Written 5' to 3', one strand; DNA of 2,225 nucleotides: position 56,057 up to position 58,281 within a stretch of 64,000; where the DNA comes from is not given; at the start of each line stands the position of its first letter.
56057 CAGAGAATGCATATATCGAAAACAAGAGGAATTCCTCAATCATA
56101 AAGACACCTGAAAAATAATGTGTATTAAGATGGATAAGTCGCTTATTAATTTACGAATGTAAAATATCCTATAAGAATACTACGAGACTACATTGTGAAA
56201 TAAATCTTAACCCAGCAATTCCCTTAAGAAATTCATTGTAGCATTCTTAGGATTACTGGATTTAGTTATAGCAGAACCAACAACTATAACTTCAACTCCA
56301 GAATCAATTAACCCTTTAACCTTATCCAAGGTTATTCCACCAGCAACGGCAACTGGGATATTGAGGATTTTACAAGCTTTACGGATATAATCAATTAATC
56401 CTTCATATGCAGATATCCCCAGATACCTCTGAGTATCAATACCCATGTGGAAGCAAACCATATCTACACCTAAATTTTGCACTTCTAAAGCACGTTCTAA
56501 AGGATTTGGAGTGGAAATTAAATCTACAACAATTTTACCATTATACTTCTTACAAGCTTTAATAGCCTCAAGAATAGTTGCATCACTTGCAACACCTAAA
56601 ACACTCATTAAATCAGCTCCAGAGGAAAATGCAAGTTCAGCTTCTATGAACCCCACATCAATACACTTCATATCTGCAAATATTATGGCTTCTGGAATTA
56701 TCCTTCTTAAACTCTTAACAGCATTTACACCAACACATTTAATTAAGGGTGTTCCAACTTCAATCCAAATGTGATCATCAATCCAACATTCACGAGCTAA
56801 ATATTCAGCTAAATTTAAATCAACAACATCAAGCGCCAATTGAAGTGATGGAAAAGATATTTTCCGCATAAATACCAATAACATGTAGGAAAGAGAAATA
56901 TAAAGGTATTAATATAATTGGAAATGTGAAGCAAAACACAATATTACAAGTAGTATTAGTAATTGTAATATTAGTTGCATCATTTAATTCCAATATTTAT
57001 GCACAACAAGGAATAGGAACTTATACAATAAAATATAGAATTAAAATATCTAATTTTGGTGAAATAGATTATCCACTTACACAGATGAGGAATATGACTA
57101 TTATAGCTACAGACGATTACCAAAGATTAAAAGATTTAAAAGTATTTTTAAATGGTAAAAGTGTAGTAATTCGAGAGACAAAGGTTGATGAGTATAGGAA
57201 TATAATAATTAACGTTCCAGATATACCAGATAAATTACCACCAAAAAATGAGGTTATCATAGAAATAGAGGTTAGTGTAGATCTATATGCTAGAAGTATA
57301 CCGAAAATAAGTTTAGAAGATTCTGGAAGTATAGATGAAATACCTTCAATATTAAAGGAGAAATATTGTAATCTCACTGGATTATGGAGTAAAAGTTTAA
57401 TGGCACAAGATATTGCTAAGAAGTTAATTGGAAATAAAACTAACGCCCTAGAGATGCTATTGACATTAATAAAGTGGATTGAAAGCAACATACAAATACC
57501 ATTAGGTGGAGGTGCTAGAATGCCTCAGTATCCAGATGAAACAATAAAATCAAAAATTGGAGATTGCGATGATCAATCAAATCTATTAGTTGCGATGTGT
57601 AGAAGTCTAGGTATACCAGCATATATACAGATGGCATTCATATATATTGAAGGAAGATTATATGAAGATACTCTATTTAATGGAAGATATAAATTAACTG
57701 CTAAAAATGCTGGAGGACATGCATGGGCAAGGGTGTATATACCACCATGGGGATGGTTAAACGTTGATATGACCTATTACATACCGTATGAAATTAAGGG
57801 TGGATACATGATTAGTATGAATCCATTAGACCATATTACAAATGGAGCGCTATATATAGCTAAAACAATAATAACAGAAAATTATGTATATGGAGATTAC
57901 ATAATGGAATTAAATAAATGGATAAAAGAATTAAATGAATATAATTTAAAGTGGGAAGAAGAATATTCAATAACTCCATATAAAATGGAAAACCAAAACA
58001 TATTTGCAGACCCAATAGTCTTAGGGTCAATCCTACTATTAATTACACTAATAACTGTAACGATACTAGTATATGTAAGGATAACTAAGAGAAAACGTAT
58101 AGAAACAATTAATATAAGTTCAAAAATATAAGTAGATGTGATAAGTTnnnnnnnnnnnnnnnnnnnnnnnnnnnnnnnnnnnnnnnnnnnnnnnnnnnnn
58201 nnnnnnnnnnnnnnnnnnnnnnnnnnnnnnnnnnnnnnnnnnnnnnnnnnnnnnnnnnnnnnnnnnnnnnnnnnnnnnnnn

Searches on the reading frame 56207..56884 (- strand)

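Call 75: search_protein_families(library=pfam, proteins=[window:56207-56884:-], max_evalue=0.0001)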
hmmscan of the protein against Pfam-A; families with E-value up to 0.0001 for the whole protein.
window:56207-56884:- (225 aa): 3 families
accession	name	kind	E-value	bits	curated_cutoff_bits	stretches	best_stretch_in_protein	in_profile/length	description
PF00215.30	OMPdecase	-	1.4e-33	117.1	27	1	13-216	2-218/221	Orotidine 5'-phosphate decarboxylase / HUMPS family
PF02581.23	TMP-TENI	-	5.2e-07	29.7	27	1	124-206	101-180/180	Thiamine monophosphate synthase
PF00977.27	His_biosynth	-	2.6e-06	27.5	23.6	1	111-210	14-109/228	Histidine biosynthesis protein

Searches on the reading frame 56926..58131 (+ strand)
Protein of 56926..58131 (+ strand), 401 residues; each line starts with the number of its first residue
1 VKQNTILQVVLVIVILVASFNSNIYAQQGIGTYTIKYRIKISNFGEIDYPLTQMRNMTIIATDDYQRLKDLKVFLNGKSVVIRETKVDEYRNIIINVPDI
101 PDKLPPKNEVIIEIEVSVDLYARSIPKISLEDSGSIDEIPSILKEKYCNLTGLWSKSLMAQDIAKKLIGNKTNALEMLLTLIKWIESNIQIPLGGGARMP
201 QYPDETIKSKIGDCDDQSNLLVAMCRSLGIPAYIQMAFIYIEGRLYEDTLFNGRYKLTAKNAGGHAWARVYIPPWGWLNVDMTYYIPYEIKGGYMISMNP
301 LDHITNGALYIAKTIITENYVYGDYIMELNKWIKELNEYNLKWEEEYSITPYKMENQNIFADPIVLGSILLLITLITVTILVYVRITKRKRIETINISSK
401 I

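Call 75: search_protein_families(library=pfam, proteins=[window:56926-58131:+], max_evalue=0.0001)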
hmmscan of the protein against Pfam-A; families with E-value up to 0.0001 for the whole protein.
window:56926-58131:+ (401 aa): 1 family
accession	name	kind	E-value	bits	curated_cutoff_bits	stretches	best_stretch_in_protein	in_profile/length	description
PF01841.26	Transglut_core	-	1e-18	68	23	1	162-282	2-108/108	Transglutaminase-like superfamily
